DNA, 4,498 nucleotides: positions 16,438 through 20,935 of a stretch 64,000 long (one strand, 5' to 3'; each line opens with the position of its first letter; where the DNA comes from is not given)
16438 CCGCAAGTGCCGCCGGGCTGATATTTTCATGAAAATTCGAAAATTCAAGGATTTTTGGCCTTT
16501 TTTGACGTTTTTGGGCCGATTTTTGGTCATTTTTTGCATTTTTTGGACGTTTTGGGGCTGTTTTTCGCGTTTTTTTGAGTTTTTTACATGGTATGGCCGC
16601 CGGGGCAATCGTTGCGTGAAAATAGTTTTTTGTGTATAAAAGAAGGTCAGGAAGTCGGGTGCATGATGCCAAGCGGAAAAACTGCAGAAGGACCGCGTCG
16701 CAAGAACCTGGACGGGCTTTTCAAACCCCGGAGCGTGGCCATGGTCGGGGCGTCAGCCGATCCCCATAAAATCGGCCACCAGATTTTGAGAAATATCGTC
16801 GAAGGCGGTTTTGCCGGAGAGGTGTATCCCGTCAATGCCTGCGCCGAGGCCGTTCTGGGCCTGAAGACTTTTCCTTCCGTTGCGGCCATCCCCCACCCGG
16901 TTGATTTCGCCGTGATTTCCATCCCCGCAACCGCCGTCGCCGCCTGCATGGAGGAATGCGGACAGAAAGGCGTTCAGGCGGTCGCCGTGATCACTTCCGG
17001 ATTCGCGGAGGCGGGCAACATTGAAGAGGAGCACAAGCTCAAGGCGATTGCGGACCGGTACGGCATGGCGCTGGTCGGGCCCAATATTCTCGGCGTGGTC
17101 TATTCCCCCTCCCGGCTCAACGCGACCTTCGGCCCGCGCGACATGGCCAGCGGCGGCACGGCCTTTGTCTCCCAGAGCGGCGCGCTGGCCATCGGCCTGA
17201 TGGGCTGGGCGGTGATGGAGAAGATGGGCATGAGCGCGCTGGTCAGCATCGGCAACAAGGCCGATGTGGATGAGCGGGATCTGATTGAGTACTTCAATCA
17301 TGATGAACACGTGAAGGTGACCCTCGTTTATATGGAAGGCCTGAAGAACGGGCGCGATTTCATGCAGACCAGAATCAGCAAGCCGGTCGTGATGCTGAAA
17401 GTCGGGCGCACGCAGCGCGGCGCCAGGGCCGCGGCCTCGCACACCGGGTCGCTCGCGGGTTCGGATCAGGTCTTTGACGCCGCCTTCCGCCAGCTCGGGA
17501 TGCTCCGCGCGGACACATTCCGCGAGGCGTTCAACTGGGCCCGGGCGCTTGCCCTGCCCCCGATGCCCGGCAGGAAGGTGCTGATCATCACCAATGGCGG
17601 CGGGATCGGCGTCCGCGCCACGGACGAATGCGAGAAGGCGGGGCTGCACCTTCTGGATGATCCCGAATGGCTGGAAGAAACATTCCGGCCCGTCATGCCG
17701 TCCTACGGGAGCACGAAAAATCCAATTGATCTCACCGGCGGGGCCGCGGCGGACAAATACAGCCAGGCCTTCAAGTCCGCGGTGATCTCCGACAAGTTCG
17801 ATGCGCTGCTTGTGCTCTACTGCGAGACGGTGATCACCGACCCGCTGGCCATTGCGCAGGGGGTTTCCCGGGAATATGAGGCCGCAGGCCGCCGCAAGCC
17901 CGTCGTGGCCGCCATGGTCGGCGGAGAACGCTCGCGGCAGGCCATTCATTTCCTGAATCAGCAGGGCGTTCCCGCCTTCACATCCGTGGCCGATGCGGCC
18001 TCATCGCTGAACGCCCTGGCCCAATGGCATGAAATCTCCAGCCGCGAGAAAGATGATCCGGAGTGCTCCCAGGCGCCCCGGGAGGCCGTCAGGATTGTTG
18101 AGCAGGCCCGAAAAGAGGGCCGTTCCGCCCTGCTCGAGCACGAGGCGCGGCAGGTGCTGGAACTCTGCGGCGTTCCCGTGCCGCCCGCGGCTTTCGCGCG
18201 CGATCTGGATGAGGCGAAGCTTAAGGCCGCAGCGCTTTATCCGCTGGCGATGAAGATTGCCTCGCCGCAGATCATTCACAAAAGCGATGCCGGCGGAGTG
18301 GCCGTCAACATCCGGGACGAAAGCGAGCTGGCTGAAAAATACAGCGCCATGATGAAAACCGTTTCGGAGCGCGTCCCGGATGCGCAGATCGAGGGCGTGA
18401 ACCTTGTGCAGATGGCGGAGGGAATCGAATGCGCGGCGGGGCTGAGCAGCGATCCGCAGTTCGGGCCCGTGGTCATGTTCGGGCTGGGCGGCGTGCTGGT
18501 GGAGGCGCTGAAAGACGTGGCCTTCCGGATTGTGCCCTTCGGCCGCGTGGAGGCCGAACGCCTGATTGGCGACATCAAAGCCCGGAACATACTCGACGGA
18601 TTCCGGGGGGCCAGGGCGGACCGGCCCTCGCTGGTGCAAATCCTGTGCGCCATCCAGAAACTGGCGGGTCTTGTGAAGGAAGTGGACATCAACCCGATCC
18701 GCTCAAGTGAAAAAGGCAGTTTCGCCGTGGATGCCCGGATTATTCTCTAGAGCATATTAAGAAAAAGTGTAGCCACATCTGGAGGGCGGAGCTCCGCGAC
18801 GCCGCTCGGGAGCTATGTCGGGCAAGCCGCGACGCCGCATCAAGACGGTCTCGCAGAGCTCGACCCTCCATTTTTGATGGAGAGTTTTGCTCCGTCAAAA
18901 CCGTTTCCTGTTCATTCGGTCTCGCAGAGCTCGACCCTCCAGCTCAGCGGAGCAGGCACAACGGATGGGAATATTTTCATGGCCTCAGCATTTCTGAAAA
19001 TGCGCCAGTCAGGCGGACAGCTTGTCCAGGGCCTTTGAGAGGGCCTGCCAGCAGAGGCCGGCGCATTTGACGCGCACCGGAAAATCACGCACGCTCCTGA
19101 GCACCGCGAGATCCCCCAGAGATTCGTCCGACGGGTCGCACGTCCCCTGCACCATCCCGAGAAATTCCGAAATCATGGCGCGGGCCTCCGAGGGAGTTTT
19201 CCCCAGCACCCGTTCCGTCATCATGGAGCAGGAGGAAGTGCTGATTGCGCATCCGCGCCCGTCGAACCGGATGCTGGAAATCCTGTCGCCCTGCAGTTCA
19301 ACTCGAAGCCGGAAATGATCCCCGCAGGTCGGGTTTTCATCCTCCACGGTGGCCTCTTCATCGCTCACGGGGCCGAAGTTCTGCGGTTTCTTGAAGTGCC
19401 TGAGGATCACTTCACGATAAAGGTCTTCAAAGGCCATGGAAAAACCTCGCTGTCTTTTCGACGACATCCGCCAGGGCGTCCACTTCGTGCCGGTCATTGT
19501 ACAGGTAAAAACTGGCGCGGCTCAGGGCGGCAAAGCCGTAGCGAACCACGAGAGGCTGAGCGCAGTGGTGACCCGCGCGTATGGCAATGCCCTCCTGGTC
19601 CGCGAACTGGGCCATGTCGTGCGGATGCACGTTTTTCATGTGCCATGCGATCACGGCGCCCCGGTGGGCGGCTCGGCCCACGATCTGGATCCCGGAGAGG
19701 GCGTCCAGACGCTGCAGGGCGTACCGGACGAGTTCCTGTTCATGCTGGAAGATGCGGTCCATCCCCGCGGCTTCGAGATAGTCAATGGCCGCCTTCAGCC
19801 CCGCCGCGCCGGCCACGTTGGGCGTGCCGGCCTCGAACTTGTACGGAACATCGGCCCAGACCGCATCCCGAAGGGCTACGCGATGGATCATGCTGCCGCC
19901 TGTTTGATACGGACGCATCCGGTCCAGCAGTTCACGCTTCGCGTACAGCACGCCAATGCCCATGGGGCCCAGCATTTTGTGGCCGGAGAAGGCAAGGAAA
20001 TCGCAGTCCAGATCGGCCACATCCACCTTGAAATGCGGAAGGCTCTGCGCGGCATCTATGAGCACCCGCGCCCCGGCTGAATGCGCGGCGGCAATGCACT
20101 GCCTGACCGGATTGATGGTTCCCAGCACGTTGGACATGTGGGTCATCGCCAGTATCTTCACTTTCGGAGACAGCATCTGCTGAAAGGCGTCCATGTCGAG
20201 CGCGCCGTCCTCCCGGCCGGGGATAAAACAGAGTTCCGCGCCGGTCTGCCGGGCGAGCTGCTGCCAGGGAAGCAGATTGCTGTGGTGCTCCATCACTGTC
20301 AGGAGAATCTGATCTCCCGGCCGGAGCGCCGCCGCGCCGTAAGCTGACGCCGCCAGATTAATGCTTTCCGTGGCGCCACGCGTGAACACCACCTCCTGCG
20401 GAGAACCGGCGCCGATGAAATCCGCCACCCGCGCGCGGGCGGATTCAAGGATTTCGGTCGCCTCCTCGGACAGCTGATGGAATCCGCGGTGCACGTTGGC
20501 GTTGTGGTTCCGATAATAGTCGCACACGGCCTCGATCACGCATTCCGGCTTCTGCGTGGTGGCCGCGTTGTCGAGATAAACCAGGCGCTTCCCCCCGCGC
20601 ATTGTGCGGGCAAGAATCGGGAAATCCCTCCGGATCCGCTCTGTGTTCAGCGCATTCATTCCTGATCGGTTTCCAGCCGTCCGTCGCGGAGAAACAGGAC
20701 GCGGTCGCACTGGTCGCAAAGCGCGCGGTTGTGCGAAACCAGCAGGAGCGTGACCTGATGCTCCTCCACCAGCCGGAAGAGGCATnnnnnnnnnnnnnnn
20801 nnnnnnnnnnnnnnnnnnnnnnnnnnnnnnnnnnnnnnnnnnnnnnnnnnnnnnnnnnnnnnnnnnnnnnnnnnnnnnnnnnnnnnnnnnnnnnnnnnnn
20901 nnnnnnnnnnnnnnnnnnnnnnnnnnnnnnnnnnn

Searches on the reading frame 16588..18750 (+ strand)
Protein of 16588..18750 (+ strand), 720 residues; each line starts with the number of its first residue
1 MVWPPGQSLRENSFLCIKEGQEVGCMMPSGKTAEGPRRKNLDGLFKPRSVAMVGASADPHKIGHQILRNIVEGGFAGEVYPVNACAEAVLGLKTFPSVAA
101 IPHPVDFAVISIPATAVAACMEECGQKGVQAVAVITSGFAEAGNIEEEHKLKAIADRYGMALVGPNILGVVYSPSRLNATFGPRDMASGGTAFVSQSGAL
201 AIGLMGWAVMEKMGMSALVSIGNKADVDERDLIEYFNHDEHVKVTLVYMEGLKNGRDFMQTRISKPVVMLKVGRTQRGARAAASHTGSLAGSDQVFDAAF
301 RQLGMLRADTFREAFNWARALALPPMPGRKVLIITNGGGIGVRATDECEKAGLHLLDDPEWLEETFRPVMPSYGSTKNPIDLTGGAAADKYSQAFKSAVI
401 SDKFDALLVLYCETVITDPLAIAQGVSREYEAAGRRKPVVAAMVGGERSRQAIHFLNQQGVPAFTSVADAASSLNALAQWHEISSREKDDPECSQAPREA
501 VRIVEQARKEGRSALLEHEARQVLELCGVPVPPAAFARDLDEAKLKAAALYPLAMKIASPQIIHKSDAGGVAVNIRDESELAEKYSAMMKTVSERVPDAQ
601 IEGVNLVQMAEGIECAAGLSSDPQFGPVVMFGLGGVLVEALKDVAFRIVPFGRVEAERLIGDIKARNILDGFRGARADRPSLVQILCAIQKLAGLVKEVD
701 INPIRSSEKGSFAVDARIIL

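Call 8: search_protein_families(library=pfam, proteins=[window:16588-18750:+])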
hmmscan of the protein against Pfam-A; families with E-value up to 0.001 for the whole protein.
window:16588-18750:+ (720 aa): 5 families
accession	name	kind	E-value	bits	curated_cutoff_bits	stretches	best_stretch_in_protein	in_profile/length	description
PF13549.11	ATP-grasp_5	-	5.2e-65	219.3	27.6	1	506-720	1-221/221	ATP-grasp domain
PF13607.11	Succ_CoA_lig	-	9.8e-49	165.1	27.4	1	189-321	2-138/138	Succinyl-CoA ligase like flavodoxin domain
PF19045.5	Ligase_CoA_2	-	4e-23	82.6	23.7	1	331-480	1-154/162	Ligase-CoA domain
PF13380.12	CoA_binding_2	-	7.2e-22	78.5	22.8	1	48-172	1-115/116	CoA binding domain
PF02629.25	CoA_binding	-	5.5e-11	43.5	22.3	1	46-138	2-97/97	CoA binding domain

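Call 9: search_protein_families(library=ncbifam, proteins=[window:16588-18750:+])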
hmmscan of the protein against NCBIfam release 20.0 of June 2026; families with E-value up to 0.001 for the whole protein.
window:16588-18750:+ (720 aa): 9 families
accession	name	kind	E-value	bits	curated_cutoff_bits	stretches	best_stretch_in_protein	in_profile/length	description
TIGR02717.1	AcCoA-syn-alpha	equivalog_domain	1.1e-153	512.1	567.15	1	41-480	1-446/447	acetate--CoA ligase alpha subunit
NF045493.1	HydDutCoALig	equivalog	3.8e-147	491.8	1300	1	44-720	6-698/698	4-hydroxybutyrate--CoA ligase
NF045494.1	AcCoALig_Archglob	equivalog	2.3e-143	479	1200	2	39-479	216-661/665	acetate--CoA ligase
NF045492.1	HydPropCoALig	equivalog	8.3e-137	457.4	1300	2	36-484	243-700/700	3-hydroxypropionate--CoA ligase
NF004230.0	PRK05678.1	equivalog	4.1e-14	52.5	336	1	77-289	37-251/291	succinate--CoA ligase subunit alpha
TIGR01019.1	sucCoAalpha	subfamily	1.5e-12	47.5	353.2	1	79-287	37-247/286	succinate--CoA ligase subunit alpha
NF001913.0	PRK00696.1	equivalog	4.5e-11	42.4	370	1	374-478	281-385/388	ADP-forming succinate--CoA ligase subunit beta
TIGR01016.1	sucCoAbeta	subfamily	4.2e-07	29.2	375.55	0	515-718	3-216/386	succinate-CoA ligase subunit beta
NF010647.0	PRK14046.1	equivalog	0.00025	20.2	604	0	374-472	281-379/392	malate--CoA ligase subunit beta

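Call 22: find_homologous_proteins(query=window:16663-18750:+, max_evalue=1e-100)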
Query window:16663-18750:+ (695 aa): 6496 proteins with E <= 1e-100 among 8000 candidates; the best 120 are listed.
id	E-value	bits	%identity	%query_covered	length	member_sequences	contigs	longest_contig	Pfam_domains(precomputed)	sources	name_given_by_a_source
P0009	0.0e+0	1522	99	100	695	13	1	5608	PF02629.26,PF13607.12,PF13549.12,PF13380.13,PF19045.5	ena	-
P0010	0.0e+0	1305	85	98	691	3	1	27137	PF02629.26,PF13607.12,PF13549.12,PF13380.13,PF19045.5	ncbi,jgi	-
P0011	4.6e-297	1005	64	98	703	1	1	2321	PF02629.26,PF13607.12,PF13549.12,PF13380.13,PF19045.5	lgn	-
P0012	4.0e-292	989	62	97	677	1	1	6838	PF02629.26,PF13607.12,PF13549.12,PF13380.13,PF19045.5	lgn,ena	-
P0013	1.6e-290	984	63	99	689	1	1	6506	PF02629.26,PF13607.12,PF13549.12,PF13380.13,PF19045.5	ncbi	-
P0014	1.8e-289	980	62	98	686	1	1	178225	PF02629.26,PF13607.12,PF13549.12,PF13380.13,PF19045.5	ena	-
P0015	1.2e-288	977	61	98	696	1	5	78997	PF02629.26,PF13607.12,PF13549.12,PF13380.13,PF19045.5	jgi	-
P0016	3.3e-288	976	62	98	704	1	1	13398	PF02629.26,PF13607.12,PF13549.12,PF13380.13,PF19045.5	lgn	-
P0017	6.6e-288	975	60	100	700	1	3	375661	PF02629.26,PF13607.12,PF13549.12,PF13380.13,PF19045.5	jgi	-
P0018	7.9e-288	975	60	99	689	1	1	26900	PF02629.26,PF13607.12,PF13549.12,PF13380.13,PF19045.5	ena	-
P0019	8.2e-286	968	61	98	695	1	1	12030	PF02629.26,PF13607.12,PF13549.12,PF13380.13,PF19045.5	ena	-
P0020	1.2e-285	967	61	98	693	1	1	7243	PF02629.26,PF13607.12,PF13549.12,PF13380.13,PF19045.5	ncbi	-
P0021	3.0e-285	966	61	99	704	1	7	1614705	PF00549.25,PF02629.26,PF13607.12,PF13549.12,PF13380.13,PF19045.5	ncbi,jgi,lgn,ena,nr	ncbi:MAG TPA: acetate--CoA ligase family protein [Candidatus Omnitrophota bacterium]|nr:acetate--CoA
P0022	5.4e-285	965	60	98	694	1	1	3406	PF02629.26,PF13607.12,PF13549.12,PF13380.13,PF19045.5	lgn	-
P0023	1.5e-284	964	60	99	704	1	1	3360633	PF02629.26,PF13607.12,PF13549.12,PF13380.13,PF19045.5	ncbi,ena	-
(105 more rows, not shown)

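Call 24: find_encoding_contigs(protein=P0010, flank=10000, max_places=3)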
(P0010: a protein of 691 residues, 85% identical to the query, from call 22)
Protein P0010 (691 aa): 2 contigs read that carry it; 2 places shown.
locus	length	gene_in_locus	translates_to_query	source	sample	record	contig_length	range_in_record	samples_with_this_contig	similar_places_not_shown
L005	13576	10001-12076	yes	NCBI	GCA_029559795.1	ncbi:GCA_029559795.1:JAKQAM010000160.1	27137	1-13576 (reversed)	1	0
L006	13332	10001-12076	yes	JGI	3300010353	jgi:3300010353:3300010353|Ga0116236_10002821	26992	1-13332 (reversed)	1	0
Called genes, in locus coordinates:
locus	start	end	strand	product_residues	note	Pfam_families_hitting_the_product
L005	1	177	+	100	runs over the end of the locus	PF02656:DUF202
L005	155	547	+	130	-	PF05670:NFACT-R_1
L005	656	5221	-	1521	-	PF00128:Alpha-amylase (faint)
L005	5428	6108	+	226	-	-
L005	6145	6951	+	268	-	PF13557:Phenol_MetA_deg (weak)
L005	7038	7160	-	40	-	-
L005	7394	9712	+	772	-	PF04945:YHS, PF19335:HMBD, PF00122:E1-E2_ATPase, PF00702:Hydrolase, PF08282:Hydrolase_3 (faint)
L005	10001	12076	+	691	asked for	PF02629:CoA_binding, PF13380:CoA_binding_2, PF13607:Succ_CoA_lig, PF19045:Ligase_CoA_2, PF13549:ATP-grasp_5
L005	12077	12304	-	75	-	-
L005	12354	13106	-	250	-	PF01479:S4, PF00849:PseudoU_synth_2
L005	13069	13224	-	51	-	-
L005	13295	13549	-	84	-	-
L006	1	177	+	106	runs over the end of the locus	PF02656:DUF202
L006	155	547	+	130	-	PF05670:NFACT-R_1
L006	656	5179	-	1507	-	PF00128:Alpha-amylase (faint)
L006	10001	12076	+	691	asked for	PF02629:CoA_binding, PF13380:CoA_binding_2, PF13607:Succ_CoA_lig, PF19045:Ligase_CoA_2, PF13549:ATP-grasp_5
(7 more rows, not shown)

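Call 25: find_encoding_contigs(protein=P0009, flank=10000, max_places=3)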
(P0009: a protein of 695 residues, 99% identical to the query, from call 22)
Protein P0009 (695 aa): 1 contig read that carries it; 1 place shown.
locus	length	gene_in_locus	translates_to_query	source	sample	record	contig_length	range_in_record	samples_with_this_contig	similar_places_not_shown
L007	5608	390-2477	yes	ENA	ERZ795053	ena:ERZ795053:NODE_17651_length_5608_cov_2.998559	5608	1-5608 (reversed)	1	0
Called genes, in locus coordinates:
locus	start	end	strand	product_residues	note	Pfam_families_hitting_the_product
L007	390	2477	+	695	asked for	PF02629:CoA_binding, PF13380:CoA_binding_2, PF13607:Succ_CoA_lig, PF19045:Ligase_CoA_2, PF13549:ATP-grasp_5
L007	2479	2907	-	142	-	PF01592:NifU_N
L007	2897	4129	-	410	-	PF00266:Aminotran_5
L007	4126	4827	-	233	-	PF00005:ABC_tran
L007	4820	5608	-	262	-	?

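Call 68: search_protein_families(library=pfam, proteins=[L005:5428-6108:+], max_evalue=0.01)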
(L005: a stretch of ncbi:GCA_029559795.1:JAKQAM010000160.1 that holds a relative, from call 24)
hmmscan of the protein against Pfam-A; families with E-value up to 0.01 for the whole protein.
L005:5428-6108:+ (226 aa): 0 families

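Call 82: find_encoding_contigs(protein=window:16663-18750:+, flank=6000, max_places=10)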
Protein window:16663-18750:+ (695 aa): 15 contigs read that carry it; 10 places shown.
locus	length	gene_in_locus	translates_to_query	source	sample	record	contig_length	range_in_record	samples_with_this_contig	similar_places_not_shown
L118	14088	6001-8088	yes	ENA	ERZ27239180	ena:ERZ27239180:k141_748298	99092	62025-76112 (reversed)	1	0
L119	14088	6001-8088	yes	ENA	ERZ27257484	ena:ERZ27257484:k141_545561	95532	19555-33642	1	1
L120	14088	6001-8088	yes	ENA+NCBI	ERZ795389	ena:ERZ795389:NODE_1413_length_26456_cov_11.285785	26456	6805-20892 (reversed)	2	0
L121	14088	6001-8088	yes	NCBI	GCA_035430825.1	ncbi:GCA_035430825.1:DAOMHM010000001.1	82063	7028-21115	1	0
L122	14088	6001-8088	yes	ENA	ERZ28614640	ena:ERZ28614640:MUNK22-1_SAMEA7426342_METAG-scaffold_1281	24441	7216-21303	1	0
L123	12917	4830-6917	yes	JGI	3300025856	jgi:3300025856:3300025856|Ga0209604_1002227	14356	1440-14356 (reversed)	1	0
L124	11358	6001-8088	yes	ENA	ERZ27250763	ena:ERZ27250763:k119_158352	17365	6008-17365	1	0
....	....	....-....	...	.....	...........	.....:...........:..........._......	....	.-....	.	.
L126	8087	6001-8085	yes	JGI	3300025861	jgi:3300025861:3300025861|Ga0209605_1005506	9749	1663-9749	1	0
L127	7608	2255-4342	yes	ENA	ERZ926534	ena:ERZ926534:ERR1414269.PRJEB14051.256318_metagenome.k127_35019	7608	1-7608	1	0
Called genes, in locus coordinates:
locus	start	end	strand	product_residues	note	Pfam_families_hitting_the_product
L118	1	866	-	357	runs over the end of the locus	PF00924:MS_channel_2nd, PF21082:MS_channel_3rd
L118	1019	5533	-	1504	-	PF00128:Alpha-amylase (faint)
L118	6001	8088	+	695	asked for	PF02629:CoA_binding, PF13380:CoA_binding_2, PF13607:Succ_CoA_lig, PF19045:Ligase_CoA_2, PF13549:ATP-grasp_5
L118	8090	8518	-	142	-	PF01592:NifU_N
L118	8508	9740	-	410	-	PF00266:Aminotran_5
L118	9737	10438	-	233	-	PF00005:ABC_tran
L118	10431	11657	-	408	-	PF12704:MacB_PCD, PF02687:FtsX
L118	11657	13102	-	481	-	PF01336:tRNA_anti-codon, PF00152:tRNA-synt_2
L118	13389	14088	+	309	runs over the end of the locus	PF13174:TPR_6 (faint), PF13428:TPR_14 (faint), PF13432:TPR_16, PF14559:TPR_19 (faint), PF13525:YfiO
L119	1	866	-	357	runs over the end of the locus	PF00924:MS_channel_2nd, PF21082:MS_channel_3rd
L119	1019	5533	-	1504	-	PF00128:Alpha-amylase (faint)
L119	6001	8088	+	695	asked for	PF02629:CoA_binding, PF13380:CoA_binding_2, PF13607:Succ_CoA_lig, PF19045:Ligase_CoA_2, PF13549:ATP-grasp_5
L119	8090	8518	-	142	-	PF01592:NifU_N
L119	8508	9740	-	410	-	PF00266:Aminotran_5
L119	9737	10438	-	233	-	PF00005:ABC_tran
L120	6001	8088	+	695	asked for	PF02629:CoA_binding, PF13380:CoA_binding_2, PF13607:Succ_CoA_lig, PF19045:Ligase_CoA_2, PF13549:ATP-grasp_5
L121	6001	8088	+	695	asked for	PF02629:CoA_binding, PF13380:CoA_binding_2, PF13607:Succ_CoA_lig, PF19045:Ligase_CoA_2, PF13549:ATP-grasp_5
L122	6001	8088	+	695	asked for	PF02629:CoA_binding, PF13380:CoA_binding_2, PF13607:Succ_CoA_lig, PF19045:Ligase_CoA_2, PF13549:ATP-grasp_5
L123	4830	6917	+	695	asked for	PF02629:CoA_binding, PF13380:CoA_binding_2, PF13607:Succ_CoA_lig, PF19045:Ligase_CoA_2, PF13549:ATP-grasp_5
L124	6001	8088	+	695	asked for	PF02629:CoA_binding, PF13380:CoA_binding_2, PF13607:Succ_CoA_lig, PF19045:Ligase_CoA_2, PF13549:ATP-grasp_5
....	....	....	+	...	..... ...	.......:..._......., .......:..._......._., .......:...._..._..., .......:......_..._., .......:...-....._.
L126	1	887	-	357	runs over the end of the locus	PF00924:MS_channel_2nd, PF21082:MS_channel_3rd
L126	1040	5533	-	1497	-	PF00128:Alpha-amylase (faint)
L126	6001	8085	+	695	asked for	PF02629:CoA_binding, PF13380:CoA_binding_2, PF13607:Succ_CoA_lig, PF19045:Ligase_CoA_2, PF13549:ATP-grasp_5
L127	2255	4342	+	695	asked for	PF02629:CoA_binding, PF13380:CoA_binding_2, PF13607:Succ_CoA_lig, PF19045:Ligase_CoA_2, PF13549:ATP-grasp_5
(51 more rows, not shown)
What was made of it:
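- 16663..18750 (+): acd: ADP-forming acetate--CoA ligase family protein of 695 aa. Its ATG lies 301 nt from site 1. Calls 8, 9, 22, 82.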

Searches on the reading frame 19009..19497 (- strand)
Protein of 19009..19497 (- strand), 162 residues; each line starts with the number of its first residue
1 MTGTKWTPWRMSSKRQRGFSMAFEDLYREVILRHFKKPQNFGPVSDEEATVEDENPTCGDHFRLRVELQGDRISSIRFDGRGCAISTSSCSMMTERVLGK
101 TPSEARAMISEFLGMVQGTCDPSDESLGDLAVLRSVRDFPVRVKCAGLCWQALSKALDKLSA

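Call 72: search_protein_families(library=pfam, proteins=[window:19009-19497:-], max_evalue=0.001)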
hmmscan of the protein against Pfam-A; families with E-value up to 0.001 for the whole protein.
window:19009-19497:- (162 aa): 1 family
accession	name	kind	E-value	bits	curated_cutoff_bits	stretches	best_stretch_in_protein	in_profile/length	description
PF01592.21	NifU_N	-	2.6e-23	83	22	1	27-145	2-126/127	NifU-like N terminal domain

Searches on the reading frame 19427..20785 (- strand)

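Call 72: search_protein_families(library=pfam, proteins=[window:19427-20785:-], max_evalue=0.001)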
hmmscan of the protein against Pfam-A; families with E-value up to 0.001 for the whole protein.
window:19427-20785:- (452 aa): 3 families
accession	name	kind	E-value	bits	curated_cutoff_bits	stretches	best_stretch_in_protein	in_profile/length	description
PF00266.25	Aminotran_5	-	8.7e-148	492.6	21.5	1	69-438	1-371/371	Aminotransferase class-V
PF01053.26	Cys_Met_Meta_PP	-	0.00068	18.7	27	0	149-273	83-201/381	Cys/Met metabolism PLP-dependent enzyme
PF01212.27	Beta_elim_lyase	-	0.00077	19.3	27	0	151-292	65-221/288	Beta-eliminating lyase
